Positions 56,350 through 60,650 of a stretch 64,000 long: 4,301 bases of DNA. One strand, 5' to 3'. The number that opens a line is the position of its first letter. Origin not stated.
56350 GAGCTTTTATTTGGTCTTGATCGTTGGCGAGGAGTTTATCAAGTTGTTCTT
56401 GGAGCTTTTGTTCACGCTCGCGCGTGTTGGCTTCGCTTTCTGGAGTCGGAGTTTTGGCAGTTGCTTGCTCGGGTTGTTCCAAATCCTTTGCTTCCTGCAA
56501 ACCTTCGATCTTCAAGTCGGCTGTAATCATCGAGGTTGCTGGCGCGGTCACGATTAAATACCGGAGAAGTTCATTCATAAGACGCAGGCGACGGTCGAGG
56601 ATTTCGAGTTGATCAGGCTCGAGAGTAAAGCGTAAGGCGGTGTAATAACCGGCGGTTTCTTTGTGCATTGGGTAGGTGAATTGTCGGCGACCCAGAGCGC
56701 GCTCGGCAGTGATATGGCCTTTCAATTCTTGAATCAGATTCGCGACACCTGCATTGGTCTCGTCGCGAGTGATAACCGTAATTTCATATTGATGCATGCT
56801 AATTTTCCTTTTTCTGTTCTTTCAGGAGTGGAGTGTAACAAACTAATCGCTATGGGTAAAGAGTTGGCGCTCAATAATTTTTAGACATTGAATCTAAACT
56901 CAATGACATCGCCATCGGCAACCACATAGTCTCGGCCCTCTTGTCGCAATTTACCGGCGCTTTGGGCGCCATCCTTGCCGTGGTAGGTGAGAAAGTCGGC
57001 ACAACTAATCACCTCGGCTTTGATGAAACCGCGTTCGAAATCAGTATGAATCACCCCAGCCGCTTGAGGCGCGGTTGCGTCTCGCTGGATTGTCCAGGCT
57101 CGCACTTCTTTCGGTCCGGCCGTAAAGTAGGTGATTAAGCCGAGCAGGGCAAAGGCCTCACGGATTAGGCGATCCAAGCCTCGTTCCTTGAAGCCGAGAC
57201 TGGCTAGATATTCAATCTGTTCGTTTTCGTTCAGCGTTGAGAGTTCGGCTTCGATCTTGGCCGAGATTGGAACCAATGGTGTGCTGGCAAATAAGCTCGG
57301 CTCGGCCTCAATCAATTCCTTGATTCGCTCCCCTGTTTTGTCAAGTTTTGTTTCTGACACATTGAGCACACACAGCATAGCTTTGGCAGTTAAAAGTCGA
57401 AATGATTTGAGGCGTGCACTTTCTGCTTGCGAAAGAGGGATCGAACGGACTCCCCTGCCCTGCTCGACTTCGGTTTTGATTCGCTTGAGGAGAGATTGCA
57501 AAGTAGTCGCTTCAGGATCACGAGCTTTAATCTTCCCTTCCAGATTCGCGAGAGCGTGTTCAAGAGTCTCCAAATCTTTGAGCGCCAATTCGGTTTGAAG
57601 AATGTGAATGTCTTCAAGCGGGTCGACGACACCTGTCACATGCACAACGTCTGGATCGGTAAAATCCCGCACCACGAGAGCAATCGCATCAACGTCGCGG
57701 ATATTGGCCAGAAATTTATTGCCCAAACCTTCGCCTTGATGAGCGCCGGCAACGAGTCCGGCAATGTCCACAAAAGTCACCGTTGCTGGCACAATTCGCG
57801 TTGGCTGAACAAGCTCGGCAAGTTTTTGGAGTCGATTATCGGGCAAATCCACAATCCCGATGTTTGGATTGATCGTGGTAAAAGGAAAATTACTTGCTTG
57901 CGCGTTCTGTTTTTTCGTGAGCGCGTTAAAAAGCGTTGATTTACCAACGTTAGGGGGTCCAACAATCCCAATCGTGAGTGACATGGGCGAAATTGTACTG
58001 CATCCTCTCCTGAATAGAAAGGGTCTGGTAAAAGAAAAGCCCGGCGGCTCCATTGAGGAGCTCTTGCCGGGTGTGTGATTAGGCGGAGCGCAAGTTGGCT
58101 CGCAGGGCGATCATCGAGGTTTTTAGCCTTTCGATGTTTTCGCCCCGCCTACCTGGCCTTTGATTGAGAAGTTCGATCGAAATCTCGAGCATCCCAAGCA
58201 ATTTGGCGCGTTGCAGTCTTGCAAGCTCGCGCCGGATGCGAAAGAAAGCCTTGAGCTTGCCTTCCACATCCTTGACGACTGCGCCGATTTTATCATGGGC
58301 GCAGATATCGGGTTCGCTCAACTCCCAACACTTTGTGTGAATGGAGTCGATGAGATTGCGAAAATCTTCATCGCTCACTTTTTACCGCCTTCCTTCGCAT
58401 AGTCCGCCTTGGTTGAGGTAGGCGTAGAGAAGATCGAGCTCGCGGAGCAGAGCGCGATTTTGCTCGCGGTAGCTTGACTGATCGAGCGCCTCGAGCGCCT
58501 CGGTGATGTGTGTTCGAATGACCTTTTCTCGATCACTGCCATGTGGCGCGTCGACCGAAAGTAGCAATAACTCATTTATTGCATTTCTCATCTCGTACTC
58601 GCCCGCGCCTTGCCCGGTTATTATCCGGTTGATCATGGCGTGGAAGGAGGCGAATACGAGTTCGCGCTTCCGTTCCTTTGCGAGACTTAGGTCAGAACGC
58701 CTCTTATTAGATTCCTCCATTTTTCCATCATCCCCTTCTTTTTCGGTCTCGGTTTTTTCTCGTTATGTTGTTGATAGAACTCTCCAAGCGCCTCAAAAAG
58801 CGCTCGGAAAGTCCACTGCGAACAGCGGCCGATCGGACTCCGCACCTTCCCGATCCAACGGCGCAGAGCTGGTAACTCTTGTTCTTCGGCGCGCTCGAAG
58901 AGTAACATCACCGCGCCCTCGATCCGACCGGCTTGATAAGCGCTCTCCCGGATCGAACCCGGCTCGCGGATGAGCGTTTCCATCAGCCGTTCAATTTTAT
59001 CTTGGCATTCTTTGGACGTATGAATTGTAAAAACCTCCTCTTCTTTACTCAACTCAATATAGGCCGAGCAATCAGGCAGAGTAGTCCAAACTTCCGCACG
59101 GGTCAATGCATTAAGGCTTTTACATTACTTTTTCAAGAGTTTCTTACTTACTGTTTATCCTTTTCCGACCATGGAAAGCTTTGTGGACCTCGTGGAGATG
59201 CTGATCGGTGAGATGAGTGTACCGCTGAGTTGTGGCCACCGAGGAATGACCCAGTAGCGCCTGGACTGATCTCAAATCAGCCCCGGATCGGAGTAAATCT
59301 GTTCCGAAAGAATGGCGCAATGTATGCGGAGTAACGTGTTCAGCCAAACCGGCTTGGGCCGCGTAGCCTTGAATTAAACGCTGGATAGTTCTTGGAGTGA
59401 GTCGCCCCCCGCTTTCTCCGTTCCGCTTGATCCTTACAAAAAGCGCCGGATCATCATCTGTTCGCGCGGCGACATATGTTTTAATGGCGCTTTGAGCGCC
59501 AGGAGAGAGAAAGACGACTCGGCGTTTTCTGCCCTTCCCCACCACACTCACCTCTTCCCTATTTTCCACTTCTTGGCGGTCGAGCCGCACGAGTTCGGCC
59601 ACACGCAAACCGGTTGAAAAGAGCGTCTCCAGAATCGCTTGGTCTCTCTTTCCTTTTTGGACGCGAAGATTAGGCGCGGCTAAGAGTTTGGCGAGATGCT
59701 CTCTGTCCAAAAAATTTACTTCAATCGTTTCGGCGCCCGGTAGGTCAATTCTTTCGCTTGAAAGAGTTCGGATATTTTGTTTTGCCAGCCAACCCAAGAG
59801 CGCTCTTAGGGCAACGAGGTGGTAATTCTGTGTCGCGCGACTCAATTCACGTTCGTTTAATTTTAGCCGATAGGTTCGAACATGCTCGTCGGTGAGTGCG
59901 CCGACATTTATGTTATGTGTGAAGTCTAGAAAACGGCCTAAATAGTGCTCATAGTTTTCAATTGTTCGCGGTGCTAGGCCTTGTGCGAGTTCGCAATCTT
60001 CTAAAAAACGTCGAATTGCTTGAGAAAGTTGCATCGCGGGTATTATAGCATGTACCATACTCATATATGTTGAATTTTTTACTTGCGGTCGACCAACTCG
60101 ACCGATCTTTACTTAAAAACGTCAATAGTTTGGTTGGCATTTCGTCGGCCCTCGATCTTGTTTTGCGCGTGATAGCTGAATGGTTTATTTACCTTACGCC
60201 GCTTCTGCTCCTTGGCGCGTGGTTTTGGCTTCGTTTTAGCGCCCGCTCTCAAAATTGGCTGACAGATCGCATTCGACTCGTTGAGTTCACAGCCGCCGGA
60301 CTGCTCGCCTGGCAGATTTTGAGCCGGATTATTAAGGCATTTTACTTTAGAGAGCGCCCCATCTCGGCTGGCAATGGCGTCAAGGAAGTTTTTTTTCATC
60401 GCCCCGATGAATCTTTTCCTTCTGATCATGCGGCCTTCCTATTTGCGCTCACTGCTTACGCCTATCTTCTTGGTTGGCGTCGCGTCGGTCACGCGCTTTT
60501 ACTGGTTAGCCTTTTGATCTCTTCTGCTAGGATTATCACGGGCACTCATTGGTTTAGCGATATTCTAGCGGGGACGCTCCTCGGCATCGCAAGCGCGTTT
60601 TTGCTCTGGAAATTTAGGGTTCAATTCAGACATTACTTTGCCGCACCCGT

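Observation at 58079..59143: Three small uncharacterised ORFs wedged between ychF and the xerC recombinase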

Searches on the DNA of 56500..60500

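Call 22: search_rna_families(source=window, start=56500, end=60500, threshold=evalue, max_evalue=1)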
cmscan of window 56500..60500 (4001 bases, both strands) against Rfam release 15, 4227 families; matches with E-value up to 1: 0.
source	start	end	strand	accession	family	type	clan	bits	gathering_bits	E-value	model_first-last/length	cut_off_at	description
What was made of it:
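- Tried and rejected: RNA and repeat features: Rfam found nothing across the interval (call 22).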

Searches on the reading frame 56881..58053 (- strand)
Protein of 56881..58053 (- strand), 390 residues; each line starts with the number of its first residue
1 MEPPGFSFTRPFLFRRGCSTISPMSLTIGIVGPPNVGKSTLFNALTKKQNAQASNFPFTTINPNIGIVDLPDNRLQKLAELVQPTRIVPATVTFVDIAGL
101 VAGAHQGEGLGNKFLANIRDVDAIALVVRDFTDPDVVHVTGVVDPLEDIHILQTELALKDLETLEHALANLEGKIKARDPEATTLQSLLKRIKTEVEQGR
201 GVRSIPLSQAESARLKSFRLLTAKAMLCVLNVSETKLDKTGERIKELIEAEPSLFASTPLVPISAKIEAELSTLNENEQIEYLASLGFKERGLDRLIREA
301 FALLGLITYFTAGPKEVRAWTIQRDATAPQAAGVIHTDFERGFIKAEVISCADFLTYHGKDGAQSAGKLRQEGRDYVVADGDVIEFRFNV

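Call 4: search_protein_families(library=pfam, proteins=[window:56881-58053:-], max_evalue=1)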
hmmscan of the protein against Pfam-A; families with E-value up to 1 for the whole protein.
window:56881-58053:- (390 aa): 17 families
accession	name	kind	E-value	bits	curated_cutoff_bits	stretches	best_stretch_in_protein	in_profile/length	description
PF06071.19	YchF-GTPase_C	-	6.2e-38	129.2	27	1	306-389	1-84/84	Protein of unknown function (DUF933)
PF01926.29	MMR_HSR1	-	1.2e-23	83.8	21.9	1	27-131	1-85/113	50S ribosome-binding GTPase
PF02421.24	FeoB_N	-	6e-08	32.8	27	1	27-72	2-46/156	Ferrous iron transport protein B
PF00005.33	ABC_tran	-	0.0053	17.8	25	1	27-54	13-40/137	ABC transporter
PF00350.29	Dynamin_N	-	0.0068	16.9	27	1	28-57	1-30/168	Dynamin family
PF00009.33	GTP_EFTU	-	0.012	15.6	26.5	1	26-52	4-30/188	Elongation factor Tu GTP binding domain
PF00004.35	AAA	-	0.022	15.6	21.2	1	30-99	3-67/131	ATPase family associated with various cellular activities (AAA)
PF13238.12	AAA_18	-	0.039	14.8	29.4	1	28-50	1-23/128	AAA domain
PF09439.16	SRPRB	-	0.05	13.4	25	1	27-71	5-54/178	Signal recognition particle receptor beta subunit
PF13401.12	AAA_22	-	0.066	14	27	1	30-72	10-43/130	AAA domain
PF08438.16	YGR210-like_G4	-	0.071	14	24.7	1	236-284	4-49/108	Obg-like GTPase YGR210-like, G4 motif-containing domain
PF03308.22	MeaB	-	0.14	11.6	23.1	1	25-52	33-60/273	Methylmalonyl Co-A mutase-associated GTPase MeaB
PF03193.22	RsgA_GTPase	-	0.16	12.2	30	1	29-52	110-133/174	RsgA GTPase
PF02824.27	TGS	-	0.18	12.3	22.2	1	322-386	13-58/60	TGS domain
PF13173.12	AAA_14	-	0.18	12.2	27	1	28-61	5-28/129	AAA domain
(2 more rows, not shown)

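Call 20: find_related_loci(query=window:56881-57984:-, collection=genome_contigs, flank=6000)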
Query window:56881-57984:- (367 aa) in genome_contigs; peptide patterns used: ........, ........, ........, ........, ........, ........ (x = any residue, [..] = any of these).
314 stretches matched a pattern; 3 encode a relative of the query (tblastn E <= 1e-3); 3 distinct loci.
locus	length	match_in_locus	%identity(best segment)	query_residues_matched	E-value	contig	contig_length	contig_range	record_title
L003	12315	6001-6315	35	6-134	1e-16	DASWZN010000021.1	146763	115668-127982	MAG TPA_asm: Bryobacteraceae bacterium isolate SMAG_U3739 k141_356865, whole genome shotgun sequence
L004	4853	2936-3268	27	5-129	4e-7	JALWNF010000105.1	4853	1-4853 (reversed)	MAG: Campylobacteraceae bacterium isolate M17_metabat2_scaf2bin.234 M17_NODE_24851_length_4853_cov_6.463817, whole genom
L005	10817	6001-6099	55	5-37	1e-6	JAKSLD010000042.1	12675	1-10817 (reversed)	MAG: Bacteroidales bacterium isolate Horse_feces90 MAG090_42, whole genome shotgun sequence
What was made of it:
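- Tried and rejected: The YchF scan of GTDB genomes picked non-conserved 8-mers and found only distant phyla (call 20).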

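Call 57: search_protein_families(library=ncbifam, proteins=[window:56884-57984:-], max_evalue=0.00001)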
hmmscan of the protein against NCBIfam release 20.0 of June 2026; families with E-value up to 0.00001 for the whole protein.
window:56884-57984:- (367 aa): 15 families
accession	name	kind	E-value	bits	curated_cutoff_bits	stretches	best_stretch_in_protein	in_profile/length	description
TIGR00092.1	TIGR00092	equivalog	2.2e-132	441.6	279.2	1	1-367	1-368/368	redox-regulated ATPase YchF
NF007171.0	PRK09602.1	subfamily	2.7e-40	138.4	387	1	1-261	1-272/397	YchF-related putative GTPase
NF008955.0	PRK12297.1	equivalog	3e-21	75.8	406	1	5-204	162-329/429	GTPase ObgE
NF008956.1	PRK12299.1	equivalog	4.4e-20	71.9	300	1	5-191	161-313/327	GTPase ObgE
TIGR02729.1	Obg_CgtA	equivalog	1.4e-19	70.3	280.25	1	5-173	160-302/329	Obg family GTPase CgtA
NF008954.1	PRK12296.1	equivalog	6.1e-15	54.6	377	1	5-148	162-282/470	GTPase ObgE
TIGR03594.1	GTPase_EngA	equivalog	5.3e-10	38.9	306.7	1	4-39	2-37/432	ribosome biogenesis GTPase Der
TIGR00231.1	small_GTP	domain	7.9e-09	35.5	42.5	1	4-105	5-91/164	GTP-binding protein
TIGR00436.1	era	equivalog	8.5e-09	35.2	116.25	1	4-45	2-43/270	GTPase Era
NF000908.1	PRK00089.1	equivalog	1.5e-08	34.3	237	1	4-48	5-49/291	GTPase Era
NF003661.0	PRK05291.1-3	equivalog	1.3e-06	28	380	1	3-37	217-251/448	tRNA uridine-5-carboxymethylaminomethyl(34) synthesis GTPase MnmE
TIGR03596.1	GTPase_YlqF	equivalog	2.1e-06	27.3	208.2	1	5-37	121-153/276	ribosome biogenesis GTPase YlqF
TIGR03156.1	GTP_HflX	equivalog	2.6e-06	26.6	216.75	1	3-57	190-243/351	GTPase HflX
TIGR00437.1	feoB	equivalog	2.7e-06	26.4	315.65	1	9-50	1-41/594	ferrous iron transport protein B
TIGR03918.1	GTP_HydF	equivalog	3.4e-06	26.2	325.55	1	3-42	8-47/392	[FeFe] hydrogenase H-cluster maturation GTPase HydF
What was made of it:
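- Checked: The flanks are a full-length Xer-like tyrosine recombinase and YchF (TIGR00092, 441 bits against a cutoff of 279) (calls 4, 57).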
